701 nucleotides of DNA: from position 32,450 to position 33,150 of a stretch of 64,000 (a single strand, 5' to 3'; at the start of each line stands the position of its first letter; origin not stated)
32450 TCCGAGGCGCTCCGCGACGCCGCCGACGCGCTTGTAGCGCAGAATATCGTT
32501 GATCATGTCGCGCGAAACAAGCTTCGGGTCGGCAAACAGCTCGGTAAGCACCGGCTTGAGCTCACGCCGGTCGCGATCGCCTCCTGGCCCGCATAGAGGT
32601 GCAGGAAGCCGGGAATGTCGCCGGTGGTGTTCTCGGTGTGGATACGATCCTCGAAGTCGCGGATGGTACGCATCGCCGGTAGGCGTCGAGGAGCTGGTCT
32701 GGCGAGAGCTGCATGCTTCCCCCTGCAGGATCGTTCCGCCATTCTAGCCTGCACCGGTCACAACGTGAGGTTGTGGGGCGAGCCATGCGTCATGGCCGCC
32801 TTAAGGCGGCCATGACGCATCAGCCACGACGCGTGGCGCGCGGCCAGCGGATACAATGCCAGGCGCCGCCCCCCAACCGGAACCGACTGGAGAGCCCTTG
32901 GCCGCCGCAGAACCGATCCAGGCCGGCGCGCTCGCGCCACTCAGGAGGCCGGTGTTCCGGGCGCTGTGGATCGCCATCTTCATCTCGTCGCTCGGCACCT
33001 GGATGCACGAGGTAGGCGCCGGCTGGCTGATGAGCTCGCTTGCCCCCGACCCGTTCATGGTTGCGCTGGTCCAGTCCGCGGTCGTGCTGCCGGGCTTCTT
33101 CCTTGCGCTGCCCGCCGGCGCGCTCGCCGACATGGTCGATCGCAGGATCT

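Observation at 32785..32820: Perfect 36-bp spacerless palindrome between the aco scar and the MFS transporter gene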

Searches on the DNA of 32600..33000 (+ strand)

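Call 37: search_rna_families(source=window, start=32600, end=33000, threshold=evalue, max_evalue=10)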
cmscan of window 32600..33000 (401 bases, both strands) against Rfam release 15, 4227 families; matches with E-value up to 10: 6.
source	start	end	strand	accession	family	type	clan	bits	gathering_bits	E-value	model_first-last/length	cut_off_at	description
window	32787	32819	-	RF03439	mir-1791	Gene; miRNA;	-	18.8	75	0.33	1-80/80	no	mir-1791 microRNA precursor family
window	32786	32818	+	RF03439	mir-1791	Gene; miRNA;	-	18.8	75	0.33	1-80/80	no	mir-1791 microRNA precursor family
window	32775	32827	-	RF00890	mir-668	Gene; miRNA;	-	18.6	87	1.1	8-60/66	no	mir-668 microRNA precursor family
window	32778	32828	-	RF03175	MIR3454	Gene; miRNA;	-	14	142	5.4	1-147/147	no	MIR3454 microRNA precursor family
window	32786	32819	-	RF02809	RsmW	Gene; sRNA;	CL00106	12.5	52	9.9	84-119/124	no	RsmW RNA family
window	32609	32636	+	RF00126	ryfA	Gene; sRNA;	-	10.5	80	2.4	93-120/296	no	ryfA RNA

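Call 50: search_dna_similar(query=window:32775-32830:+, collection=plasmids, mode=distant, max_evalue=1, max_rows=10)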
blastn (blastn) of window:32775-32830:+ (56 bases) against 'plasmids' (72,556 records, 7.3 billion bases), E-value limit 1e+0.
No match.

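Call 51: search_dna_similar(query=window:32775-32830:+, collection=phages, mode=distant, max_evalue=1, max_rows=10)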
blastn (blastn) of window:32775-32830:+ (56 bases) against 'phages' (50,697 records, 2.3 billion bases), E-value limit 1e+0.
No match.
